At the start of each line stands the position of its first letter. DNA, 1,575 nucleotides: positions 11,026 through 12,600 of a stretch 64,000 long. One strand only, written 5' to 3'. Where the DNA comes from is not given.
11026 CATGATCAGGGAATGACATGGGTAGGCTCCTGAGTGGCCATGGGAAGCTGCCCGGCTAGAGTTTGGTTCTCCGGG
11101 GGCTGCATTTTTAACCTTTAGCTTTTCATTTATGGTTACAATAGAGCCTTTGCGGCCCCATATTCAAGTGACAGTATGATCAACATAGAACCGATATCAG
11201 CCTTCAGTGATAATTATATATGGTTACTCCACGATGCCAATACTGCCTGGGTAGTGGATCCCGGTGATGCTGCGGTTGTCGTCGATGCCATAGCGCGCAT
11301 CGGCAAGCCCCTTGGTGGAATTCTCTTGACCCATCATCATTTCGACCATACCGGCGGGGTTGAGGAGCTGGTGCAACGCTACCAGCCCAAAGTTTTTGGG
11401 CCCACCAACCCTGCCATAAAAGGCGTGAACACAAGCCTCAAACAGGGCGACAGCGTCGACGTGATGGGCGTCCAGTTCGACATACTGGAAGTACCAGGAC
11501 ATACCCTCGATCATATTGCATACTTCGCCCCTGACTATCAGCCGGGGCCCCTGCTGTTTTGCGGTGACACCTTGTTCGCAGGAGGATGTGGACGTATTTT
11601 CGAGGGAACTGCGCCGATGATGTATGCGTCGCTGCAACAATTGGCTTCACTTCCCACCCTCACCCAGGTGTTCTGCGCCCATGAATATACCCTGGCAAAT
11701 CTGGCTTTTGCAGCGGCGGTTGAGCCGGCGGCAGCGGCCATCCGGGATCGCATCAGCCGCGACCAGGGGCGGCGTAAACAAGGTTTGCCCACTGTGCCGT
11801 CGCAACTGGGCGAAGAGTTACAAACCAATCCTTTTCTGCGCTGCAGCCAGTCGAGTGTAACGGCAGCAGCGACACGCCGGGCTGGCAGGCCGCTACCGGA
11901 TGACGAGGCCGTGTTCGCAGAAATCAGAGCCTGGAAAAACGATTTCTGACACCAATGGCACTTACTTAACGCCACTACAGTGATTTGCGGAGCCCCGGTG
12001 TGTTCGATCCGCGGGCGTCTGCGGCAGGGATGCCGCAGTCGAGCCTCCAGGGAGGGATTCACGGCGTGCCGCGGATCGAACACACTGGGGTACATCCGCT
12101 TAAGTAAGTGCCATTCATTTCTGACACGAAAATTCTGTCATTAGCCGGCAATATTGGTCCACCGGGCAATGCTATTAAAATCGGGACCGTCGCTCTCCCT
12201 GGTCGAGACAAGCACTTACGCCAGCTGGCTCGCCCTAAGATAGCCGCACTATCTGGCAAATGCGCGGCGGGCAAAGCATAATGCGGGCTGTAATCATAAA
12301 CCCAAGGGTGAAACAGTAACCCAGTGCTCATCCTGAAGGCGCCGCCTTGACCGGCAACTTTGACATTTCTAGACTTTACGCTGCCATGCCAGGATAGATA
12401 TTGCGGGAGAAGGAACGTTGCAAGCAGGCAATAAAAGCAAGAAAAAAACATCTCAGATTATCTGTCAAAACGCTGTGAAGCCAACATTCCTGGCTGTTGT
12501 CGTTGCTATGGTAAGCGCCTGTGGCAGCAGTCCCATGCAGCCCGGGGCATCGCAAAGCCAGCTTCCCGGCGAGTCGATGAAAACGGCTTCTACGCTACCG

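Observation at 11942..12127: MITE-like element inserted exactly at the gloB stop codon, with the target duplication regenerating the TGA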

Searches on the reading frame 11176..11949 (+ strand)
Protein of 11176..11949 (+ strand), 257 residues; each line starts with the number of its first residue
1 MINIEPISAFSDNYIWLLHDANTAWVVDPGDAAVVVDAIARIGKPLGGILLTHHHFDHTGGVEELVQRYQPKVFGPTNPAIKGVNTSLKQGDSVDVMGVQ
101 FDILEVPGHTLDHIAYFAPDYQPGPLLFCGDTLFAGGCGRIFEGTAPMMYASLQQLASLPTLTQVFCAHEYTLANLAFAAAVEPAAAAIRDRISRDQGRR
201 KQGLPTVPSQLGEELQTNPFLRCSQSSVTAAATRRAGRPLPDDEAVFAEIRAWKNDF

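Call 15: search_protein_families(library=ncbifam, proteins=[window:11176-11949:+])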
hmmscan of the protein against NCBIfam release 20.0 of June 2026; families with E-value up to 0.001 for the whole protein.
window:11176-11949:+ (257 aa): 7 families
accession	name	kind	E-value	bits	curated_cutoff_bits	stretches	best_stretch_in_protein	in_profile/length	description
TIGR03413.1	GSH_gloB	equivalog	4.9e-96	320.9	200.8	1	4-257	1-248/248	hydroxyacylglutathione hydrolase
NF007597.0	PRK10241.1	equivalog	2.3e-66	223.6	421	1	3-257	2-251/251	hydroxyacylglutathione hydrolase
NF041804.1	MBL_fold_SolJ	exception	3.4e-14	52.6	350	1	11-173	18-182/224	solanimycin biosynthesis MBL-fold hydrolase SolJ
NF012229.1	bla_class_B_core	domain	9.5e-09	35.6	100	1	28-117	34-137/139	metallo-beta-lactamase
NF040641.1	bifunc_ST_SDO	equivalog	3.3e-08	32.8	625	1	88-172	262-345/423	bifunctional sulfur transferase/dioxygenase Blh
NF033105.1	bla_subclass_B3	equivalog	0.00014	21.3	240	0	49-72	65-88/257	subclass B3 metallo-beta-lactamase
TIGR00361.1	ComEC_Rec2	equivalog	0.00025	19.3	190.05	1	18-104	464-552/663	DNA internalization-related competence protein ComEC/Rec2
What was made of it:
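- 11176..11949 (+): gloB (hydroxyacylglutathione hydrolase), 257 aa; stop TGA at 11947-11949. TIGR03413 at 320.9 bits, aligned 4-257 to profile positions 1-248/248 (call 15).
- Checked: The protein aligns to the end of the GloB profile TIGR03413 at 321 bits (call 15).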

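Call 19: find_encoding_contigs(protein=window:11176-11946:+, flank=3000, max_places=10)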
Protein window:11176-11946:+ (257 aa): 3 contigs read that carry it; 3 places shown.
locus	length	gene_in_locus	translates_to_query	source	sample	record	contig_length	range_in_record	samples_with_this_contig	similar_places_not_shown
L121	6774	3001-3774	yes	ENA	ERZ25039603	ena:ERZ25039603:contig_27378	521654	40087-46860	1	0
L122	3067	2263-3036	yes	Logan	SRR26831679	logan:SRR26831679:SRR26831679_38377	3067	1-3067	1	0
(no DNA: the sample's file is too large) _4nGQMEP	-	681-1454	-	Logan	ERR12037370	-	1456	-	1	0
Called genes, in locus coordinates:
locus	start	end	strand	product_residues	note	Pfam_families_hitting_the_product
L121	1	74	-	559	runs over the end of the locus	PF26379:FimL_2nd, PF27543:FimL_C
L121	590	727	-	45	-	-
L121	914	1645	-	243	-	PF00929:RNase_T, PF13482:RNase_H_2 (faint)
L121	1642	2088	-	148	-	PF00075:RNase_H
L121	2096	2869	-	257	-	PF08241:Methyltransf_11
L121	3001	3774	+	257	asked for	PF00753:Lactamase_B, PF16123:HAGH_C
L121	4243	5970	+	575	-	PF01464:SLT, PF23577:LysM_RLK (faint), PF01476:LysM, PF23446:LysM1_NFP_LYK (faint), PF23473:LysM3_LYK4_5 (faint), PF01476:LysM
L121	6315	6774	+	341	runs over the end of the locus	PF00528:BPD_transp_1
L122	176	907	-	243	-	PF00929:RNase_T, PF13482:RNase_H_2 (faint)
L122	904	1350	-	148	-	PF00075:RNase_H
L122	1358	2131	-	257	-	PF08241:Methyltransf_11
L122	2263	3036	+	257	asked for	PF00753:Lactamase_B, PF16123:HAGH_C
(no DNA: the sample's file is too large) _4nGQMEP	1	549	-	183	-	?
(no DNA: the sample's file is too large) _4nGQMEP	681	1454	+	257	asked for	PF00753:Lactamase_B, PF16123:HAGH_C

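Call 22: find_homologous_proteins(query=window:11176-11946:+, max_evalue=1e-60)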
Query window:11176-11946:+ (257 aa): 6983 proteins with E <= 1e-60 among 8000 candidates; the best 120 are listed.
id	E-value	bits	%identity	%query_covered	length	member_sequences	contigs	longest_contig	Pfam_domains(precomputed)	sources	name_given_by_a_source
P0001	1.6e-159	548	93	100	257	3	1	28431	PF16123.12,PF00753.34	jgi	jgi:hydroxyacylglutathione hydrolase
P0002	3.7e-151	520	87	100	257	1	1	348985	PF16123.12,PF00753.34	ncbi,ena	-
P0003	4.6e-138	477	80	100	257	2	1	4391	PF16123.12,PF00753.34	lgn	-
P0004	9.7e-130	450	77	100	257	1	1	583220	PF16123.12,PF00753.34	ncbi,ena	-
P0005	9.5e-129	447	75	100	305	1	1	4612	PF16123.12,PF23023.2,PF00753.34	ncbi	-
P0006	1.0e-117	411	71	100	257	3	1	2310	PF16123.12,PF00753.34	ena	-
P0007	7.6e-117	408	69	100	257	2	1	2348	PF16123.12,PF23023.2,PF00753.34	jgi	jgi:hydroxyacylglutathione hydrolase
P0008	5.4e-114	398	66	100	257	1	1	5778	PF16123.12,PF00753.34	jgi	jgi:hydroxyacylglutathione hydrolase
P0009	2.7e-113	396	67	100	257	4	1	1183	PF16123.12,PF00753.34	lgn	-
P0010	5.7e-113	395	66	100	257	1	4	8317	PF16123.12,PF00753.34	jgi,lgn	jgi:hydroxyacylglutathione hydrolase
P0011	6.0e-111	388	66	100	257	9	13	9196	PF16123.12,PF00753.34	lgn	-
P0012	1.2e-108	381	66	100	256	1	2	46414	PF12706.14,PF16123.12,PF00753.34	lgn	-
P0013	4.9e-108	379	64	100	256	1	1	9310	PF16123.12,PF00753.34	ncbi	-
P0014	1.4e-106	374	65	100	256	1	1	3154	PF12706.14,PF16123.12,PF23023.2,PF00753.34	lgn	-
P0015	1.6e-99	351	60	100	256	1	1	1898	PF16123.12,PF23023.2,PF00753.34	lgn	-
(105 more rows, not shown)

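Call 23: find_encoding_contigs(protein=P0001, flank=2500, max_places=3)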
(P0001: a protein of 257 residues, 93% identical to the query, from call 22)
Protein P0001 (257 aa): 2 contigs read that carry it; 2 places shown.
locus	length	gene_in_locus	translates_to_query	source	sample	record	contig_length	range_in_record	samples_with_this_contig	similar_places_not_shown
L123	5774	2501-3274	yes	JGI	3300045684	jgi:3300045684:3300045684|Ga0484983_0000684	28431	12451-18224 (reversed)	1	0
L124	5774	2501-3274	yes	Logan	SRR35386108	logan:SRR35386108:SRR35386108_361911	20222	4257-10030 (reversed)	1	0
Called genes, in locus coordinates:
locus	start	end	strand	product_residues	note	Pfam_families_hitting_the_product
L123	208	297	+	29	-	-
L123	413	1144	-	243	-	PF00929:RNase_T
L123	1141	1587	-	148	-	PF00075:RNase_H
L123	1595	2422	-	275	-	PF08241:Methyltransf_11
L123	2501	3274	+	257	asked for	PF00753:Lactamase_B, PF16123:HAGH_C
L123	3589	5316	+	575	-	PF23473:LysM3_LYK4_5 (faint), PF01464:SLT, PF23577:LysM_RLK (faint), PF01476:LysM, PF23446:LysM1_NFP_LYK (faint), PF01476:LysM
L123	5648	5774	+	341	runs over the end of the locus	PF00528:BPD_transp_1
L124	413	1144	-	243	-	PF00929:RNase_T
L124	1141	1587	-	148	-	PF00075:RNase_H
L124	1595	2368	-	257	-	PF08241:Methyltransf_11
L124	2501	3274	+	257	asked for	PF00753:Lactamase_B, PF16123:HAGH_C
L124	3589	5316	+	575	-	PF23473:LysM3_LYK4_5 (faint), PF01464:SLT, PF23577:LysM_RLK (faint), PF01476:LysM, PF23446:LysM1_NFP_LYK (faint), PF01476:LysM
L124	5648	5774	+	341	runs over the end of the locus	PF00528:BPD_transp_1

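Call 24: find_encoding_contigs(protein=P0002, flank=2500, max_places=3)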
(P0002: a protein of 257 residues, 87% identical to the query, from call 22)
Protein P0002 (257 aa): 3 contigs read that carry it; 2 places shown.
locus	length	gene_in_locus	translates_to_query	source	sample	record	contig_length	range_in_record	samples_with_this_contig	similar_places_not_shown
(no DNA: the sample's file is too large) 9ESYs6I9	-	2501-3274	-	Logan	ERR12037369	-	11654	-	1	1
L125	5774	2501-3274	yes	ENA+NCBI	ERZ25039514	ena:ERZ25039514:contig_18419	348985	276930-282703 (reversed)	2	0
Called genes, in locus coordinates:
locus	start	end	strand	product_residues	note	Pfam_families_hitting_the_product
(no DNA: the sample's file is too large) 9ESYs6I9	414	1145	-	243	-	PF00929:RNase_T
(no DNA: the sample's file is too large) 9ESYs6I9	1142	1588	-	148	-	PF00075:RNase_H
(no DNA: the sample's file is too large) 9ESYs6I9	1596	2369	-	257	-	PF08241:Methyltransf_11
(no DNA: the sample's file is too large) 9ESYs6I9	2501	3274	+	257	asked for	PF00753:Lactamase_B, PF16123:HAGH_C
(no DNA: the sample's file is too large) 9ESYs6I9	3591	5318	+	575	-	PF01464:SLT, PF23473:LysM3_LYK4_5 (faint), PF01476:LysM, PF23446:LysM1_NFP_LYK (faint), PF01476:LysM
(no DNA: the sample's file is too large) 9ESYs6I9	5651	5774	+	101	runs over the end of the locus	?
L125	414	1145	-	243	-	PF00929:RNase_T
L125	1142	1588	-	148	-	PF00075:RNase_H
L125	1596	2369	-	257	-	PF08241:Methyltransf_11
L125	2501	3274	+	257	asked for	PF00753:Lactamase_B, PF16123:HAGH_C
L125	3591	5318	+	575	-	PF01464:SLT, PF23473:LysM3_LYK4_5 (faint), PF01476:LysM, PF23446:LysM1_NFP_LYK (faint), PF01476:LysM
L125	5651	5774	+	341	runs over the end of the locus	PF00528:BPD_transp_1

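Call 25: find_encoding_contigs(protein=P0004, flank=2500, max_places=3)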
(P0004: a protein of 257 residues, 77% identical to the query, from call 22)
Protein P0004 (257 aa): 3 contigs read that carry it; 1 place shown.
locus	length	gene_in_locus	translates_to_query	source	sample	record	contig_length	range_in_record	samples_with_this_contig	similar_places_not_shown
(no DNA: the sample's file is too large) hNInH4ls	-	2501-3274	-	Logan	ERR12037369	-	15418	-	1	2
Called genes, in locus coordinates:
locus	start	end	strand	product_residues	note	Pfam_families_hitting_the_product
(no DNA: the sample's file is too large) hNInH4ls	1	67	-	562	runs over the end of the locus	PF27543:FimL_C (weak), PF26379:FimL_2nd, PF27543:FimL_C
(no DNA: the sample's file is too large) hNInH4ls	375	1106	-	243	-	PF00929:RNase_T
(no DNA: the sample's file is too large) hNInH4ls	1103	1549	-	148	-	PF00075:RNase_H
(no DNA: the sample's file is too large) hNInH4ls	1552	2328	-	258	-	PF08241:Methyltransf_11, PF13847:Methyltransf_31 (weak)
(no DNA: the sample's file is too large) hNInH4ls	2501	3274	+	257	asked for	PF00753:Lactamase_B, PF16123:HAGH_C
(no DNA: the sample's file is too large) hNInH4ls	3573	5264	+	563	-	PF01464:SLT, PF23577:LysM_RLK (faint), PF01476:LysM, PF23446:LysM1_NFP_LYK (faint), PF23473:LysM3_LYK4_5 (faint), PF01476:LysM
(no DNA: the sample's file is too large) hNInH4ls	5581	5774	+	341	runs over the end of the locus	PF00528:BPD_transp_1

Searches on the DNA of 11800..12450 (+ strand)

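Call 28: search_rna_families(source=window, start=11800, end=12450, threshold=evalue, max_evalue=10)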
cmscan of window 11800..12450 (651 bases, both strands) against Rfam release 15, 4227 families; matches with E-value up to 10: 7.
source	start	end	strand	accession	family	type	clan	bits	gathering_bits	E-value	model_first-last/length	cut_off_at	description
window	12012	12110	-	RF02770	Ysr224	Gene; sRNA;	-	27.4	70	0.00045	1-107/107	no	Yersinia sRNA 224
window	12294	12432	-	RF02184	ST7-OT3_2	Gene; lncRNA;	-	15.7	100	3.2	1-138/138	no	ST7 overlapping transcript 3 conserved region 2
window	11955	12115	+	RF02481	GlsR18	Gene; snRNA; snoRNA; HACA-box;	-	15.6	100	1.1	1-147/147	no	Small nucleolar RNA GlsR18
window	11987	12099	+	RF03571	mir-734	Gene; miRNA;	-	15.1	100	8.3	1-93/93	no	mir-734 microRNA precursor family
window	11987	12109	+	RF02556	snaR-A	Gene; sRNA;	-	14.2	98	6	1-115/115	no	snaR-A sRNA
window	11818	11839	+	RF01626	ceN30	Gene; snRNA; snoRNA; CD-box;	-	14.1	65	7.7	47-68/73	no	Caenorhabditis snoRNA ceN30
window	11900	12121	+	RF02355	BjrC174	Gene; sRNA;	-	13.6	45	7.6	1-201/201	no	Bradyrhizobiaceae sRNA BjrC174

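Call 30: search_rna_families(source=window, start=11900, end=12180, threshold=evalue, max_evalue=0.01, show_alignments=1)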
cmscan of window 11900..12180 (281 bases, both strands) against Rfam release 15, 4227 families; matches with E-value up to 0.01: 1.
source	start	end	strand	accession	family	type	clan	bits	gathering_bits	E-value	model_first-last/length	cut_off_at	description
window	12012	12110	-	RF02770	Ysr224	Gene; sRNA;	-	27.4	70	0.0002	1-107/107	no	Yersinia sRNA 224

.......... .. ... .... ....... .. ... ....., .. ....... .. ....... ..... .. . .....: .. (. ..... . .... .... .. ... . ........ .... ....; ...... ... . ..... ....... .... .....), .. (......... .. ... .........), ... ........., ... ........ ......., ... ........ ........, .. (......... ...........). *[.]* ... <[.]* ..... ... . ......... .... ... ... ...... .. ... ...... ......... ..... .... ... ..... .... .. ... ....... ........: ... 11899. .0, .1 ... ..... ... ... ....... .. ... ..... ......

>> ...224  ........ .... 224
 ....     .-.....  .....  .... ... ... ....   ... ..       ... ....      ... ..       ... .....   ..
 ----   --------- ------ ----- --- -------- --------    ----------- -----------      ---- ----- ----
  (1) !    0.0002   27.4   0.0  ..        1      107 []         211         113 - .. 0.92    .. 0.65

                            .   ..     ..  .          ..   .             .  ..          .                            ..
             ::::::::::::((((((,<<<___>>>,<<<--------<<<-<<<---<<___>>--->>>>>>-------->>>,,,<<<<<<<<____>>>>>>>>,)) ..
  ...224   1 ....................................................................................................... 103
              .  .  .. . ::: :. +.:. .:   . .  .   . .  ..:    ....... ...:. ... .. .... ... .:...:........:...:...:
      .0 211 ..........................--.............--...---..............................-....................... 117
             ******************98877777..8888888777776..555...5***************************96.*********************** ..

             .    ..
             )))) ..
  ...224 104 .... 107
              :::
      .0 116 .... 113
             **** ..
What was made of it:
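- On YPAL / RU-2 / Rfam Ysr224: 27.4 bits against a gathering score of 70 (E = 2e-4) across the full model (calls 28, 30).
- Closest known: YPAL / RU-2 repeats of Yersinia. Different: The Rfam score is 27.4 bits, below the gathering score of 70 (call 30).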

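Call 31: search_dna_similar(query=window:11953-12116:+, collection=ecoli_genomes, mode=distant, max_evalue=0.01, max_rows=15)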
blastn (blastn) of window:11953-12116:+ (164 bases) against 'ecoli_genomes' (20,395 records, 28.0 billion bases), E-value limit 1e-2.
No match.

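Call 32: search_dna_similar(query=window:11953-12116:+, collection=plasmids, mode=distant, max_evalue=0.01, max_rows=25)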
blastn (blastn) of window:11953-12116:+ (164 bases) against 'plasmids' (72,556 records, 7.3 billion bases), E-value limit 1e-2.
No match.
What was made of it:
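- Tried and rejected: blastn of the 164 bp against E. coli genomes and PLSDB plasmids gave no match (calls 31, 32).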
